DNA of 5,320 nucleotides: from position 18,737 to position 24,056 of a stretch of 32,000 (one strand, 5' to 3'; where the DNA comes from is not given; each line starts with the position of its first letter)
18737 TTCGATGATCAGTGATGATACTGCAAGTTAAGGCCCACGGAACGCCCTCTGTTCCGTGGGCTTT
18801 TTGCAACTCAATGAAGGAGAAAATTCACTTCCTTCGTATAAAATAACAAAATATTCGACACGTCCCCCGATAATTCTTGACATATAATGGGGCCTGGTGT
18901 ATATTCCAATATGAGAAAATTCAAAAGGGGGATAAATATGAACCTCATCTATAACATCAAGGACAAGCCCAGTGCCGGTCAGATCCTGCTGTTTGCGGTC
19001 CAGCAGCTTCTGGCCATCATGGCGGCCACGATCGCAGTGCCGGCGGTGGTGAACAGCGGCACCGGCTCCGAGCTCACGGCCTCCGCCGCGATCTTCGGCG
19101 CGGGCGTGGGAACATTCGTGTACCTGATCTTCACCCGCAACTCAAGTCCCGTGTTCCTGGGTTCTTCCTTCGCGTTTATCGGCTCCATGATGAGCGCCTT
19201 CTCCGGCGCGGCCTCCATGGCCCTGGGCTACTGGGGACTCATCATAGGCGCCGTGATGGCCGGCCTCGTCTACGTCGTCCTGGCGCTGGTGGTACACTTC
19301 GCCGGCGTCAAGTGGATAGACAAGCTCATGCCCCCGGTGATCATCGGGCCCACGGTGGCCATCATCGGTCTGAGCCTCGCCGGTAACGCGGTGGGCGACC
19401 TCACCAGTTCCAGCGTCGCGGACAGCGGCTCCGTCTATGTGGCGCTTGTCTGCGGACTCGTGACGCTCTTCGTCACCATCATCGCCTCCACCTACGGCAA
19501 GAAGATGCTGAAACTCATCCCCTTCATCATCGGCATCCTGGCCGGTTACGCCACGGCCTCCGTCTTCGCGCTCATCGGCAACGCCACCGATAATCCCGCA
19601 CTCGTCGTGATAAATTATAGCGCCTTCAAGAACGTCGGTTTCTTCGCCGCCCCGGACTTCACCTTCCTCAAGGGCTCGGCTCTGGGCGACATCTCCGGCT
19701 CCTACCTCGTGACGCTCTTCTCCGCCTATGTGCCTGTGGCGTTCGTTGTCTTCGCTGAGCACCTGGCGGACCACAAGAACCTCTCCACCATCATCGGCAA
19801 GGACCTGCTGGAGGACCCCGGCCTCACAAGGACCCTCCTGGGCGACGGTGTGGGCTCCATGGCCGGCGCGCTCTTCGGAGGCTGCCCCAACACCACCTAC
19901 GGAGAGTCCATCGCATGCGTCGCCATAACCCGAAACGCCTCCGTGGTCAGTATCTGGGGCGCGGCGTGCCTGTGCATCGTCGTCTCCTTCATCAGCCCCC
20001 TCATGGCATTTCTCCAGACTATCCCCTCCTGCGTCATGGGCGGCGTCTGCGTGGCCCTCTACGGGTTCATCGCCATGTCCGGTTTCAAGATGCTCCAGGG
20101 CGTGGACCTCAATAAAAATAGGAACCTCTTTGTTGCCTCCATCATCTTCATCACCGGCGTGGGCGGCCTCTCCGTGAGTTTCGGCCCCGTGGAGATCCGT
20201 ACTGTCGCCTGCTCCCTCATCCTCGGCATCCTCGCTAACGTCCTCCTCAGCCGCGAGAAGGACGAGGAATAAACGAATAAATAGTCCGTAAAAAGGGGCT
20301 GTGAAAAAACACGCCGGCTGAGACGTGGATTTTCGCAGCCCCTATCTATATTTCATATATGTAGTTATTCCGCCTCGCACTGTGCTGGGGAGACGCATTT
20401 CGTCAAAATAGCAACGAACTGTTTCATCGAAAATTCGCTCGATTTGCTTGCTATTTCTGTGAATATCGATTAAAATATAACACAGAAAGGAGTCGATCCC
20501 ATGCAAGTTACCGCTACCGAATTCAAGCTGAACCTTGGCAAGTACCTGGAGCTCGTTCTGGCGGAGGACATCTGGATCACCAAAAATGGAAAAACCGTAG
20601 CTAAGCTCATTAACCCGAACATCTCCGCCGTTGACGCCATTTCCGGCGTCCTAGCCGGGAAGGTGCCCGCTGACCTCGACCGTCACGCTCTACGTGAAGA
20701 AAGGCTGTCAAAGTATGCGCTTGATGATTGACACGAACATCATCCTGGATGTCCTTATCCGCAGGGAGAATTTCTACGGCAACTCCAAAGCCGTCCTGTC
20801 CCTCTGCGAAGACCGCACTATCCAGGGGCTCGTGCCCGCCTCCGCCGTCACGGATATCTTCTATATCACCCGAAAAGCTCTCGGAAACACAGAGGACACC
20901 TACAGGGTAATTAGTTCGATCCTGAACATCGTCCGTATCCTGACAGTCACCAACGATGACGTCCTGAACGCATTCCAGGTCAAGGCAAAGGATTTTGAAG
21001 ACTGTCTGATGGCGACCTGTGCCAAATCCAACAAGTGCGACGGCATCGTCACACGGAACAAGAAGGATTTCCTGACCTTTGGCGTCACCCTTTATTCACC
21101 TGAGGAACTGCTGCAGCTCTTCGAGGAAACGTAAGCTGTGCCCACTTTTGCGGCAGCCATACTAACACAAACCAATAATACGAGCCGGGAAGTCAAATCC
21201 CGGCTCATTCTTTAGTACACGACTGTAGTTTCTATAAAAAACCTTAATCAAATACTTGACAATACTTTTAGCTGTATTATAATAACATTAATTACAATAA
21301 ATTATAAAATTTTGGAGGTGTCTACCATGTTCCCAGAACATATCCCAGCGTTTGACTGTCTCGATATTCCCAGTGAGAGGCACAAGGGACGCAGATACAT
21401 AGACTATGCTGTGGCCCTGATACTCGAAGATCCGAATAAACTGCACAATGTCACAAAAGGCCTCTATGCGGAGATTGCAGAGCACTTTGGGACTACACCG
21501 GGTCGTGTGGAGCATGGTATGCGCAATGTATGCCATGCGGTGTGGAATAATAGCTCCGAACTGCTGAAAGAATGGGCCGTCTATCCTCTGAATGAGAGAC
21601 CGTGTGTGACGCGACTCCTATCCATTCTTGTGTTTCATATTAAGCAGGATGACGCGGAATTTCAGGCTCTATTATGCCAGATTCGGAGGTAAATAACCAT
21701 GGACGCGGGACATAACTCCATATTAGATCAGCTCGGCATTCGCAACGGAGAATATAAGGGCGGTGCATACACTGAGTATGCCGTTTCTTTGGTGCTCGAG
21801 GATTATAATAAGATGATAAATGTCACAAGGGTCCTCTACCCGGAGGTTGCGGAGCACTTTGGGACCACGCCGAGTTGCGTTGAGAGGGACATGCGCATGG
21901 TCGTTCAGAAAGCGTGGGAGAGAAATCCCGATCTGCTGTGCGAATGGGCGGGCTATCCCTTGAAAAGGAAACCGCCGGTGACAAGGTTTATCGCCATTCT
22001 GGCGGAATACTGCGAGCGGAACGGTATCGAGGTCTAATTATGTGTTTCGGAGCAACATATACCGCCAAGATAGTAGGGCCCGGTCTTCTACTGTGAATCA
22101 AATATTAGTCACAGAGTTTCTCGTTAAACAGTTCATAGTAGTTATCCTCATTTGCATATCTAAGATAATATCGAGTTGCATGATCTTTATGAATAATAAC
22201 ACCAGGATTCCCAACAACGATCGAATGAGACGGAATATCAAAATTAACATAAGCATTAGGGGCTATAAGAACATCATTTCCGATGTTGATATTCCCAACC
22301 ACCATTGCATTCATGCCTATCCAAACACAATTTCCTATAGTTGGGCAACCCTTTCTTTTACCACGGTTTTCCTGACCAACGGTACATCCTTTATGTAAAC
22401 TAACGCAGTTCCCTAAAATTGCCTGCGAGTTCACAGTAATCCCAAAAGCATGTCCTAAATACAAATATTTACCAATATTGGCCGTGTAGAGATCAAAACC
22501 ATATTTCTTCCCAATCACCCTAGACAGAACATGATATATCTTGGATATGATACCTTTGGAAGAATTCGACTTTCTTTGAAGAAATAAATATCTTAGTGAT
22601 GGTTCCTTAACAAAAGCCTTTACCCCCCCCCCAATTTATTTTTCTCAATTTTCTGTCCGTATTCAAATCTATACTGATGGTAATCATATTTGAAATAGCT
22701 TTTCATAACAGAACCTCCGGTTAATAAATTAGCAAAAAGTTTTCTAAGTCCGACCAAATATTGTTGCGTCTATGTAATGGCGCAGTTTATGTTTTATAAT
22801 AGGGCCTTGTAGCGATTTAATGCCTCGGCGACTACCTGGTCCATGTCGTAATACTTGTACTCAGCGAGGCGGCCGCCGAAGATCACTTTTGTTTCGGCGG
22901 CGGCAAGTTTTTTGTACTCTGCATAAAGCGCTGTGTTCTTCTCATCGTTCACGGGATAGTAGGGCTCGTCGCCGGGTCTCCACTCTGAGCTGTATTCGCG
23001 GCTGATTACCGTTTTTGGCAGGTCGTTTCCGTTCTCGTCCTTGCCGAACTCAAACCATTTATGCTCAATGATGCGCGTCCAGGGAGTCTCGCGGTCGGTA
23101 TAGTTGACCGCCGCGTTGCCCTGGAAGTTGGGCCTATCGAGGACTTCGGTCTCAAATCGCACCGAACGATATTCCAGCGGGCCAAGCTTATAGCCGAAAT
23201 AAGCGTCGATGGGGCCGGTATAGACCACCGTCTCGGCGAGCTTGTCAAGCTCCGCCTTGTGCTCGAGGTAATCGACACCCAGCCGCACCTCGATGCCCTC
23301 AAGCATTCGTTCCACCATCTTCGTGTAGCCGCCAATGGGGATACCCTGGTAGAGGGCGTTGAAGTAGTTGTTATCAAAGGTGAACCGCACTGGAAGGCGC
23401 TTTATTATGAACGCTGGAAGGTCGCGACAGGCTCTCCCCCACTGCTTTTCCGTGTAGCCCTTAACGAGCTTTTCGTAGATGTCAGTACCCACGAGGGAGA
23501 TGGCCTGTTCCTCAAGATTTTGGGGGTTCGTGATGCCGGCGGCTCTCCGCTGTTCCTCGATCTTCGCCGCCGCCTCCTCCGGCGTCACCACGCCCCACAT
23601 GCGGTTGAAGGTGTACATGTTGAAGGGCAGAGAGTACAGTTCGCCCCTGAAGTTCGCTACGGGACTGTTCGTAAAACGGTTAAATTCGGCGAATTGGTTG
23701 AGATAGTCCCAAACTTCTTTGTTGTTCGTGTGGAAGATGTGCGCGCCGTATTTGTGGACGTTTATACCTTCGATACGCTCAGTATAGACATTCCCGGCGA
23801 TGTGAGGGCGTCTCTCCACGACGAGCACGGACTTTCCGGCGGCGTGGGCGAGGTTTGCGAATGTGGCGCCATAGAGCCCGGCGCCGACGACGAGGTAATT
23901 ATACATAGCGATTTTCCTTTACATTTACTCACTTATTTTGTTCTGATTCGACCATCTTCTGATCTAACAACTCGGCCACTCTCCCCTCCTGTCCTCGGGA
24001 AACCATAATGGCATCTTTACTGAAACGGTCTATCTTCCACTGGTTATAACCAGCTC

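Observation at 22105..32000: Three G9-G10 tracts cluster in one polysaccharide operon: candidate multi-switch phase variation of a surface glycan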

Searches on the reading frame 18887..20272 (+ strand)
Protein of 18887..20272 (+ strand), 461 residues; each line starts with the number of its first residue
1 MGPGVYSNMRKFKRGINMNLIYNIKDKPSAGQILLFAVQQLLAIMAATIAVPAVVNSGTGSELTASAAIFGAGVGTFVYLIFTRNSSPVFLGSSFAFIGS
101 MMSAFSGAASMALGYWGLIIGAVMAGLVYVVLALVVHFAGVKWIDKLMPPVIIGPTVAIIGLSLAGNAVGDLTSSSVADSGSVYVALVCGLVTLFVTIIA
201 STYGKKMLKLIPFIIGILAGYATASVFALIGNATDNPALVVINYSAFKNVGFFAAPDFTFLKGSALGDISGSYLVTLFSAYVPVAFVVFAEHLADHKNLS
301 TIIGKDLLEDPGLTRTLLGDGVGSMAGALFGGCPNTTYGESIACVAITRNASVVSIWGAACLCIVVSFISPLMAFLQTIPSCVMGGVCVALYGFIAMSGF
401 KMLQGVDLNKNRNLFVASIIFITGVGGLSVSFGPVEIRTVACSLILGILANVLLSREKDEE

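Call 8: search_protein_families(library=pfam, proteins=[window:18887-20272:+], max_evalue=0.001)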
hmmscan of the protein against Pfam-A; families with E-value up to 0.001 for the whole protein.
window:18887-20272:+ (461 aa): 1 family
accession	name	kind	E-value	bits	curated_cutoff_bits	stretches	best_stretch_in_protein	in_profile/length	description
PF00860.26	Xan_ur_permease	-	2.5e-69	234.3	27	1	31-428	1-384/389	Permease family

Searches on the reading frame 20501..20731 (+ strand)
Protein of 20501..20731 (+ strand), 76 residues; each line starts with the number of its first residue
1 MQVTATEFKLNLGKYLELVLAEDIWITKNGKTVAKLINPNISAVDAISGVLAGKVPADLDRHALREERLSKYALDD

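Call 60: search_protein_families(library=pfam, proteins=[window:20501-20731:+], max_evalue=0.01)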
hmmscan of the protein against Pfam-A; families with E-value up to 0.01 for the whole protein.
window:20501-20731:+ (76 aa): 1 family
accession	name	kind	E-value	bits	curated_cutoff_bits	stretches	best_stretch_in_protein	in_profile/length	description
PF02604.26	PhdYeFM_antitox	-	6.2e-07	29.5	29.8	1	2-39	3-42/74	Antitoxin Phd_YefM, type II toxin-antitoxin system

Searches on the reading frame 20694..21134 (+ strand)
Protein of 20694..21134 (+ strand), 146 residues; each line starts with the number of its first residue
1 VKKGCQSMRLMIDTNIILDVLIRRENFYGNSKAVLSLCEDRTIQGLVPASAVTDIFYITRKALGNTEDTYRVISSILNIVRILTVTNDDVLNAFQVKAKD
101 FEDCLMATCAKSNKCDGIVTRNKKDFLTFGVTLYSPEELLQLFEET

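Call 60: search_protein_families(library=pfam, proteins=[window:20694-21134:+], max_evalue=0.01)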
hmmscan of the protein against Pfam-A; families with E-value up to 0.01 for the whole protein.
window:20694-21134:+ (146 aa): 2 families
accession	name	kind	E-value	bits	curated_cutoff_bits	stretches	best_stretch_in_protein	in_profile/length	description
PF13470.12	PIN_3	-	1.2e-22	81.3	27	1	9-124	1-115/115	PIN domain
PF01850.27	PIN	-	3.8e-06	28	23.6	1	11-124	2-113/120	PIN domain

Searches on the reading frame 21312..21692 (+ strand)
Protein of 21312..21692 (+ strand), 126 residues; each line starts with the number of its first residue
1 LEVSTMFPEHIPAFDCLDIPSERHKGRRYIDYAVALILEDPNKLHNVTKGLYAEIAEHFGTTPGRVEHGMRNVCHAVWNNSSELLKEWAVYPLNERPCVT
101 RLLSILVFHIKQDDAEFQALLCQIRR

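Call 60: search_protein_families(library=pfam, proteins=[window:21312-21692:+], max_evalue=0.01)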
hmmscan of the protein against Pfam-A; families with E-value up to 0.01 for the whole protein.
window:21312-21692:+ (126 aa): 1 family
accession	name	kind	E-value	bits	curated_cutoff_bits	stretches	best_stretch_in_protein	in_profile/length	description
PF08769.17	Spo0A_C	-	4.2e-19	68.9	25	1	22-109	12-103/104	Sporulation initiation factor Spo0A C terminal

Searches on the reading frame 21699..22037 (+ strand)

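Call 60: search_protein_families(library=pfam, proteins=[window:21699-22037:+], max_evalue=0.01)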
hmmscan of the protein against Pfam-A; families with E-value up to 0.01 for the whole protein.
window:21699-22037:+ (112 aa): 1 family
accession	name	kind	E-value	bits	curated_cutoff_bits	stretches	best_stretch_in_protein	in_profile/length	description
PF08769.17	Spo0A_C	-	1.1e-25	90.1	25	1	7-104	3-103/104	Sporulation initiation factor Spo0A C terminal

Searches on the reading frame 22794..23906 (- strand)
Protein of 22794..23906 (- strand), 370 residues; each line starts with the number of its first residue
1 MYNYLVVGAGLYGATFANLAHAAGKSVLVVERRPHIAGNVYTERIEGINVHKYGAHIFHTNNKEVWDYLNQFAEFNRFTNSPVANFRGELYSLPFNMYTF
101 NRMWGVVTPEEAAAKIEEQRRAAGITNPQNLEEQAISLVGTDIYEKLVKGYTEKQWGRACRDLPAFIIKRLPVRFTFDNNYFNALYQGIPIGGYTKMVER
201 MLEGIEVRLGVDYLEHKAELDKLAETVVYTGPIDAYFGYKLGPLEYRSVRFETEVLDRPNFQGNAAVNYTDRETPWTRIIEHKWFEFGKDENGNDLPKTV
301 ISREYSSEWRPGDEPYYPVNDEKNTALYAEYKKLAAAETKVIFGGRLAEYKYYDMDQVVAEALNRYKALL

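Call 7: search_protein_families(library=pfam, proteins=[window:22794-23906:-], max_evalue=0.01)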
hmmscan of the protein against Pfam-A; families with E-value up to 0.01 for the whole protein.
window:22794-23906:- (370 aa): 8 families
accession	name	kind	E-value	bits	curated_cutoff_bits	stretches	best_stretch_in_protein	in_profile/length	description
PF03275.19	GLF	-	5.3e-82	274.9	26.3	1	146-352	1-203/203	UDP-galactopyranose mutase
PF13450.12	NAD_binding_8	-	1.2e-20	74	21.9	1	6-72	1-68/68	NAD(P)-binding Rossmann-like domain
PF01593.30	Amino_oxidase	-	1.5e-06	28.2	19.8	1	22-122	12-113/443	Flavin containing amine oxidoreductase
PF00070.33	Pyr_redox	-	4.6e-05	24.3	22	1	5-39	3-36/82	Pyridine nucleotide-disulphide oxidoreductase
PF07992.20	Pyr_redox_2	-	0.00012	22.1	26.1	1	5-46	146-186/291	Pyridine nucleotide-disulphide oxidoreductase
PF01494.25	FAD_binding_3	-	0.0038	16.9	22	1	5-35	5-35/349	FAD binding domain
PF01266.30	DAO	-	0.0041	17.1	27.9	1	4-38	2-37/353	FAD dependent oxidoreductase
PF12831.13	FAD_oxidored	-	0.0047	16.7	27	1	5-40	3-38/416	FAD dependent oxidoreductase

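Call 9: find_encoding_contigs(protein=window:22794-23906:-, flank=10000, max_places=10)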
Protein window:22794-23906:- (370 aa): no gene with exactly this product is on record in the collection.

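Call 19: list_cluster_members(proteins=[P0063, window:22794-23906:-, window:13488-14831:+, window:6194-7588:-, window:25006-26430:-, window:26436-28340:-, window:23929-24984:-, window:29678-30244:-, window:18887-20272:+, window:10956-12974:+])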
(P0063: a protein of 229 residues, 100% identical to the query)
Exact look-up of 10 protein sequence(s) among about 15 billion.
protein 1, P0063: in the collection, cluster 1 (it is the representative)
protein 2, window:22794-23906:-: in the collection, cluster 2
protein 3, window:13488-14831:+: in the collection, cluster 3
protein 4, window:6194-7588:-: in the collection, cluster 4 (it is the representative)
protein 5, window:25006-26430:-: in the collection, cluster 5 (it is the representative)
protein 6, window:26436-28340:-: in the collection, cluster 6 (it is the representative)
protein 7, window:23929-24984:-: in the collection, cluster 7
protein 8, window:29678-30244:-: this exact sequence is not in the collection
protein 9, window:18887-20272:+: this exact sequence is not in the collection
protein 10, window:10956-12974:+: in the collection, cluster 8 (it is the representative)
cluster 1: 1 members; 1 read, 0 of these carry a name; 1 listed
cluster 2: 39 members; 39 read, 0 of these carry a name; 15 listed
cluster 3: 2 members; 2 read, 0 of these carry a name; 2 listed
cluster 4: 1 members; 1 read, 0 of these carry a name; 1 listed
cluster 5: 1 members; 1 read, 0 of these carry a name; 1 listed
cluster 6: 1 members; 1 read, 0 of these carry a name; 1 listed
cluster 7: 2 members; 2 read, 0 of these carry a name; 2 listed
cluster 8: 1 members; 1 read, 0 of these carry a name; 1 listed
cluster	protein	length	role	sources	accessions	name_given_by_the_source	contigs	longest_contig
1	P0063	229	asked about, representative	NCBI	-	-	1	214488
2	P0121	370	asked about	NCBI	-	-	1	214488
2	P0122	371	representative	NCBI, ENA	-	-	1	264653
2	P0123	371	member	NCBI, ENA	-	-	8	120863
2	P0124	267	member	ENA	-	-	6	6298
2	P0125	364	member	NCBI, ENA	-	-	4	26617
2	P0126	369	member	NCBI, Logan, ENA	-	-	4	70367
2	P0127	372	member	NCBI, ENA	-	-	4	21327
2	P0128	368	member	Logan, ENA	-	-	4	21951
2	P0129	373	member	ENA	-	-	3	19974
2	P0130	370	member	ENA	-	-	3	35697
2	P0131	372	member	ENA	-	-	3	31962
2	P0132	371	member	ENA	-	-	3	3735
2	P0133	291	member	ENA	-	-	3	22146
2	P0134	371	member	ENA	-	-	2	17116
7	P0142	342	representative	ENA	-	-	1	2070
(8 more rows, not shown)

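Call 22: find_encoding_contigs(protein=P0142, flank=10000, max_places=10)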
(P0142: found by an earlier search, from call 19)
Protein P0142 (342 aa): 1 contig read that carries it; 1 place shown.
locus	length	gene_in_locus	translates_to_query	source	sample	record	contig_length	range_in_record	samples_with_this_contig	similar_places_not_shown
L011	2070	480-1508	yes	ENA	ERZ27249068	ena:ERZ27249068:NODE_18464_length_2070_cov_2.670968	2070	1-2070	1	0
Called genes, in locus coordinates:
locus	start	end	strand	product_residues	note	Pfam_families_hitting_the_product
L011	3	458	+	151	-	?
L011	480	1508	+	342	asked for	PF01156:IU_nuc_hydro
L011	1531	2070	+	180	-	?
